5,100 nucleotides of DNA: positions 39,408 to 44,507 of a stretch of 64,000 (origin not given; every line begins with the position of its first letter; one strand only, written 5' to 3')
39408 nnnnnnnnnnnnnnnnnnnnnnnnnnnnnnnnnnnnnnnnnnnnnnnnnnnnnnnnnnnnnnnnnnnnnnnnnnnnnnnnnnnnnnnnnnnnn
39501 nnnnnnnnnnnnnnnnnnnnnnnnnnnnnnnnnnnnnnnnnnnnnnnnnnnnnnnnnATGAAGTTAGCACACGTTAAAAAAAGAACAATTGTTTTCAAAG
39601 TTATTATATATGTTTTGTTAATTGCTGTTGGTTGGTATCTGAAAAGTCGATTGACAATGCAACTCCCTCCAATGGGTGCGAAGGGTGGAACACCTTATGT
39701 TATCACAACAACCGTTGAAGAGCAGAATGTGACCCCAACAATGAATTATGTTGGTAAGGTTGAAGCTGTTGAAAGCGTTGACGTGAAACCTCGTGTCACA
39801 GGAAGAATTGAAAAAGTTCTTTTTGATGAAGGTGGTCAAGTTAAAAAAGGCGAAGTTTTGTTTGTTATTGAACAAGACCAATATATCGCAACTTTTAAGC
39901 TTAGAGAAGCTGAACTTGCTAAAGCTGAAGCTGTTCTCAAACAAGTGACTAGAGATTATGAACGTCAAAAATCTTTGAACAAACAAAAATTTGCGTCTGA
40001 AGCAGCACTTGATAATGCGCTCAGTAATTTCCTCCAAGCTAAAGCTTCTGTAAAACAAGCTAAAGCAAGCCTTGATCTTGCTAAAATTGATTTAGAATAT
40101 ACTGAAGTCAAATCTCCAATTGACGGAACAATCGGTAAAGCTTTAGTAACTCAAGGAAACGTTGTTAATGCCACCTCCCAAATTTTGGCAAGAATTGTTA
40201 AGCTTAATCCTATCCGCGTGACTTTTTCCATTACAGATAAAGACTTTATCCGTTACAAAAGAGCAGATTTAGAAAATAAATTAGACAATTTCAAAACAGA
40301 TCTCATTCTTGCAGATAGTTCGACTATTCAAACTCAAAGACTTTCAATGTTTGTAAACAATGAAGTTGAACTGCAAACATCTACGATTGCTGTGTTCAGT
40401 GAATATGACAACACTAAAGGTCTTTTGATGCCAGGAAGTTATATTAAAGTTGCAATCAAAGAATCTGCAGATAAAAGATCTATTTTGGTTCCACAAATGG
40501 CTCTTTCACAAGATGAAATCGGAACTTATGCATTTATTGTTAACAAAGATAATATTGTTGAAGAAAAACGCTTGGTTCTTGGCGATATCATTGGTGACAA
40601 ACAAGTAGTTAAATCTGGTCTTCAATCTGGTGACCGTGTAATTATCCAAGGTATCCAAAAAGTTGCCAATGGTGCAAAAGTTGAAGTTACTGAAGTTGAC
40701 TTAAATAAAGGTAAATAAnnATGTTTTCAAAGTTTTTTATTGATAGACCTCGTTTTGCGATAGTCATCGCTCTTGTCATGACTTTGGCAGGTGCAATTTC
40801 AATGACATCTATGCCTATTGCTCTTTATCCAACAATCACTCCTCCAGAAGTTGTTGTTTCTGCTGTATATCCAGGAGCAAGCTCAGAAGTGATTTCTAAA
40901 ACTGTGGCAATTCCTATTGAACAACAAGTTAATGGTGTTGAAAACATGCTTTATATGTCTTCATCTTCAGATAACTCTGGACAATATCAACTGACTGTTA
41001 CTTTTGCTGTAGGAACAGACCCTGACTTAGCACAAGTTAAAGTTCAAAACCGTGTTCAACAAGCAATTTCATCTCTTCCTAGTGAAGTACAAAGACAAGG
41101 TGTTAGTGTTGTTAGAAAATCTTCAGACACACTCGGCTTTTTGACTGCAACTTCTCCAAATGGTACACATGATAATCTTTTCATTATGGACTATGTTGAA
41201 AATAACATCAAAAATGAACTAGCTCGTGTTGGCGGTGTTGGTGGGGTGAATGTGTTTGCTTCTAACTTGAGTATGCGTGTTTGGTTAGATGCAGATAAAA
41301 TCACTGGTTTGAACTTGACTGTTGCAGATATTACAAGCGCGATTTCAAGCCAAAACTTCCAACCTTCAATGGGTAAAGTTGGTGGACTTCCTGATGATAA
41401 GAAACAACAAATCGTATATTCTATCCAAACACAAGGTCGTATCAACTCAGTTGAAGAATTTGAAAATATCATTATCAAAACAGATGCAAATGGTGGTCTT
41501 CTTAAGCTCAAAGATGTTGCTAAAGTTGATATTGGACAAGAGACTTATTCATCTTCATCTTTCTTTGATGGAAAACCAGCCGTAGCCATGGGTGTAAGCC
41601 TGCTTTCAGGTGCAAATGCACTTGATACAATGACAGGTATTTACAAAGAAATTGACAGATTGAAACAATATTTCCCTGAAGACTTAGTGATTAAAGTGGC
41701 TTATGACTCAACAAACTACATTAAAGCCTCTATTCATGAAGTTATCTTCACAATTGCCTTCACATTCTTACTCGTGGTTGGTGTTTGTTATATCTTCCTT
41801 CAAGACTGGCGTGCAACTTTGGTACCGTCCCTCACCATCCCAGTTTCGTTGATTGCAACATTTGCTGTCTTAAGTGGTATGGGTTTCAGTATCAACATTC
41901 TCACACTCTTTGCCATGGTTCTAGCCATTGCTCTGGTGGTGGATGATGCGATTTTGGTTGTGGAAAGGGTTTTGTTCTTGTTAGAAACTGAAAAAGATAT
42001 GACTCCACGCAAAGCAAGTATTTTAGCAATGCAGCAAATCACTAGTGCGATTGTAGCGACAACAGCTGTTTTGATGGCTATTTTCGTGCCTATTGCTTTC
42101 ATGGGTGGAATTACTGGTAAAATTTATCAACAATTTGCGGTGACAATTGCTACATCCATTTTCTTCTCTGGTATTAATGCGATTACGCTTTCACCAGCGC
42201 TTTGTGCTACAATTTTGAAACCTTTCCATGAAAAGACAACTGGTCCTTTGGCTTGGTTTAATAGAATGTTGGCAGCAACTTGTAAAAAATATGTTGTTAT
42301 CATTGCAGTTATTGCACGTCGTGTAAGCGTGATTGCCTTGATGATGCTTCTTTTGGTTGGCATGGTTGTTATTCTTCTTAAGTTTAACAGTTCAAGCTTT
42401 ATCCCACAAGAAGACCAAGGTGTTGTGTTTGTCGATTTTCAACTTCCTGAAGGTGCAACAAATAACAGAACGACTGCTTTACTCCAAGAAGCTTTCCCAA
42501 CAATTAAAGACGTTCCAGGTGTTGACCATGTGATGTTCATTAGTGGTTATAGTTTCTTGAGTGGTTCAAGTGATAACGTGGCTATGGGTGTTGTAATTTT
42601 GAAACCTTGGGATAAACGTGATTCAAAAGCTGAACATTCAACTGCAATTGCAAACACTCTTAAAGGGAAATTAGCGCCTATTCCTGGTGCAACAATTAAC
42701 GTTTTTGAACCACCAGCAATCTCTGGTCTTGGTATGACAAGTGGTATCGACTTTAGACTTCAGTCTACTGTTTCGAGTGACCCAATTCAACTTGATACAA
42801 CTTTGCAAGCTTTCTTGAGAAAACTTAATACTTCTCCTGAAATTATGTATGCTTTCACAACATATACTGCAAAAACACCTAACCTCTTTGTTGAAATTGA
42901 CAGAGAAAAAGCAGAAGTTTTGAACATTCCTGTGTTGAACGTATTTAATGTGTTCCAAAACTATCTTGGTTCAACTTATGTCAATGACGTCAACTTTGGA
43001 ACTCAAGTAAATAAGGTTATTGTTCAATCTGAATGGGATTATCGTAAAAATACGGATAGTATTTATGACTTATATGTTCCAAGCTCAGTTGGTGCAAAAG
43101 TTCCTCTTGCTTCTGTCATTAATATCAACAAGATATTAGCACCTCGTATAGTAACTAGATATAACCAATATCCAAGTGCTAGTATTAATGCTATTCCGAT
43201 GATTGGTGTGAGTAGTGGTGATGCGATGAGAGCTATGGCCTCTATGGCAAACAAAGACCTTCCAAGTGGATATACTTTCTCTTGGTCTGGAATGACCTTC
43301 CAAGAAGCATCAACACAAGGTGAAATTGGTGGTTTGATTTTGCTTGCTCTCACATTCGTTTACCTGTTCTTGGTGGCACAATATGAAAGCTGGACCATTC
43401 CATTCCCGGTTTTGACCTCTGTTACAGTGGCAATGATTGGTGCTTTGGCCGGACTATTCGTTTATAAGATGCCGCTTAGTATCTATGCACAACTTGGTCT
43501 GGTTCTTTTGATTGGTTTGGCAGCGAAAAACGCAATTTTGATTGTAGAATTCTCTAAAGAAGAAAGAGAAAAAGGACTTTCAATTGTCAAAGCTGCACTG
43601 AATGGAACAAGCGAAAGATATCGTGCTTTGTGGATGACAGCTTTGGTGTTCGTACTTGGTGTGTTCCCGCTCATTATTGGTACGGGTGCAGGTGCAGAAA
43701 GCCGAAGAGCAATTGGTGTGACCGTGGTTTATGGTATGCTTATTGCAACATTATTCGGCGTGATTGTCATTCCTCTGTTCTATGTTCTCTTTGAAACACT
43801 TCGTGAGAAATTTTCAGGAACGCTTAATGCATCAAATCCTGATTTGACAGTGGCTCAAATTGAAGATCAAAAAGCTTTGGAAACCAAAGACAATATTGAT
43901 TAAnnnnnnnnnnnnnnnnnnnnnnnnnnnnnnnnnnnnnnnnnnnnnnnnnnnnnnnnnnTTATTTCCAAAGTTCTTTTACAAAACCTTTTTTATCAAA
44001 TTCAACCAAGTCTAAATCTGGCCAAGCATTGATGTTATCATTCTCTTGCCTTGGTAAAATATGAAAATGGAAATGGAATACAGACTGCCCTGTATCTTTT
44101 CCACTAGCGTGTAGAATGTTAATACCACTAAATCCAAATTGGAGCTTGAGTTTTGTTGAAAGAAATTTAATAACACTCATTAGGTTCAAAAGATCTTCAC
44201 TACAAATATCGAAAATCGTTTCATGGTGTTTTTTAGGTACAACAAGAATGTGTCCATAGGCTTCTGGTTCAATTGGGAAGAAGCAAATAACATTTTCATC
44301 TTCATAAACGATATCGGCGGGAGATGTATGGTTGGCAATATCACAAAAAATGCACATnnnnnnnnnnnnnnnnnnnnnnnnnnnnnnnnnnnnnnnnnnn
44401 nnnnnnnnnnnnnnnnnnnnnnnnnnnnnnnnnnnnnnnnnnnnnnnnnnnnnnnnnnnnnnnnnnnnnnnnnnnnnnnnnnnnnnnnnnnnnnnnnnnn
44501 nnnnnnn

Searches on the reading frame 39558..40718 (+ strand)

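Call 49: search_protein_families(library=pfam, proteins=[window:39558-40718:+], max_evalue=0.001)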
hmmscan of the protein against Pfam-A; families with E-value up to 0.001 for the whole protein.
window:39558-40718:+ (386 aa): 5 families
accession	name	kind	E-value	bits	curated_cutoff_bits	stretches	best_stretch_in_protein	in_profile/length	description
PF16576.10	HlyD_D23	-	2.8e-12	46.8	30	1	59-295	3-213/214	Barrel-sandwich domain of CusB or HlyD membrane-fusion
PF13437.12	HlyD_3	-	5.9e-10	40.3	22.2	1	184-235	2-54/106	HlyD family secretion protein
PF13533.13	Biotin_lipoyl_2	-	3.1e-05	24.1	29.8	0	76-105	3-32/32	Biotin-lipoyl like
PF00364.28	Biotin_lipoyl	-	0.00024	21.3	22.1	0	81-105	13-37/73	Biotin-requiring enzyme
PF00529.27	CusB_dom_1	-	0.00065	20.3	26.5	0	116-362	12-88/89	Cation efflux system protein CusB domain 1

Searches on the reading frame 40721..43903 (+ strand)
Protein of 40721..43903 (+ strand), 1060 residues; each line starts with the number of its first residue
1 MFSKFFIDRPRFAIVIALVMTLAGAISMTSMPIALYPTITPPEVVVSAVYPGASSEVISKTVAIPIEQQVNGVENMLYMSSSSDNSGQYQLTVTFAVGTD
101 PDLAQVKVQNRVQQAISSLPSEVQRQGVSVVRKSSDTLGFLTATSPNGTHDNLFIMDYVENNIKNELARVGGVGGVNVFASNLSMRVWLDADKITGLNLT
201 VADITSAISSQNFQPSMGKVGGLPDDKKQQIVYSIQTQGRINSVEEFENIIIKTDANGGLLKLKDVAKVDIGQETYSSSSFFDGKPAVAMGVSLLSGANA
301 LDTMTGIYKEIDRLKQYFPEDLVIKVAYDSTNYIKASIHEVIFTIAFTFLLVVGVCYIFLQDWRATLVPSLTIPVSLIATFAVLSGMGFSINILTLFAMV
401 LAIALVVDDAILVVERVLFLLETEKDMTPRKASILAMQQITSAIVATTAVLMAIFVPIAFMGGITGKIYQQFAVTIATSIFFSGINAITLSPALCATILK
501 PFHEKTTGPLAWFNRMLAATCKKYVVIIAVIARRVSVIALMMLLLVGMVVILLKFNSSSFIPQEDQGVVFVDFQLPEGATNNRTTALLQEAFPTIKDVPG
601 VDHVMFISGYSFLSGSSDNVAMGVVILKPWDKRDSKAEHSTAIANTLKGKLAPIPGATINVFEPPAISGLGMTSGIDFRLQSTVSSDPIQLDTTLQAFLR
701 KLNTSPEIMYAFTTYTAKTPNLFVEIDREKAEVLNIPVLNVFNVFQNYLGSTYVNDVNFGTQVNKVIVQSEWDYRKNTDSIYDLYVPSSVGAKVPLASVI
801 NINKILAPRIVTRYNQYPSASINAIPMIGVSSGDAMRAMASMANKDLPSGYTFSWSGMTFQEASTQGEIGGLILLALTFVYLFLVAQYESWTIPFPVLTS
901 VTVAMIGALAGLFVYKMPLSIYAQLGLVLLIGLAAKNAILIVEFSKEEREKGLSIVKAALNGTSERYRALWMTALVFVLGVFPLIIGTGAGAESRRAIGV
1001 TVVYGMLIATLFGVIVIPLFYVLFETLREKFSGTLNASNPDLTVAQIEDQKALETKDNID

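Call 49: search_protein_families(library=pfam, proteins=[window:40721-43903:+], max_evalue=0.001)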
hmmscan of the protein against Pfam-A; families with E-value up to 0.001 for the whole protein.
window:40721-43903:+ (1060 aa): 3 families
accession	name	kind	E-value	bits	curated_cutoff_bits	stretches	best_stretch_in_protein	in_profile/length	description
PF00873.25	ACR_tran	-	0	1018.1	28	1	2-1024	1-1020/1021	AcrB/AcrD/AcrF family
PF03176.21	MMPL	-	7.6e-08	32.1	20.5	2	339-500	143-304/333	MMPL family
PF02355.23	SecD_SecF_C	-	4.9e-05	23.3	20.5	1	339-497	31-185/189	Protein export membrane protein SecD/SecF, C-terminal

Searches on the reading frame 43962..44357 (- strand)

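Call 49: search_protein_families(library=pfam, proteins=[window:43962-44357:-], max_evalue=0.001)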
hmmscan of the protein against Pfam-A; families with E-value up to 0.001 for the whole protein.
window:43962-44357:- (131 aa): 2 families
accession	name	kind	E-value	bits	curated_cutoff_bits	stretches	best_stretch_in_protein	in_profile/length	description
PF01230.28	HIT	-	2.7e-23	82.9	21.5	1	12-105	4-97/98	HIT domain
PF11969.13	DcpS_C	-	4.5e-15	56.5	24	1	2-102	2-101/114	Scavenger mRNA decapping enzyme C-term binding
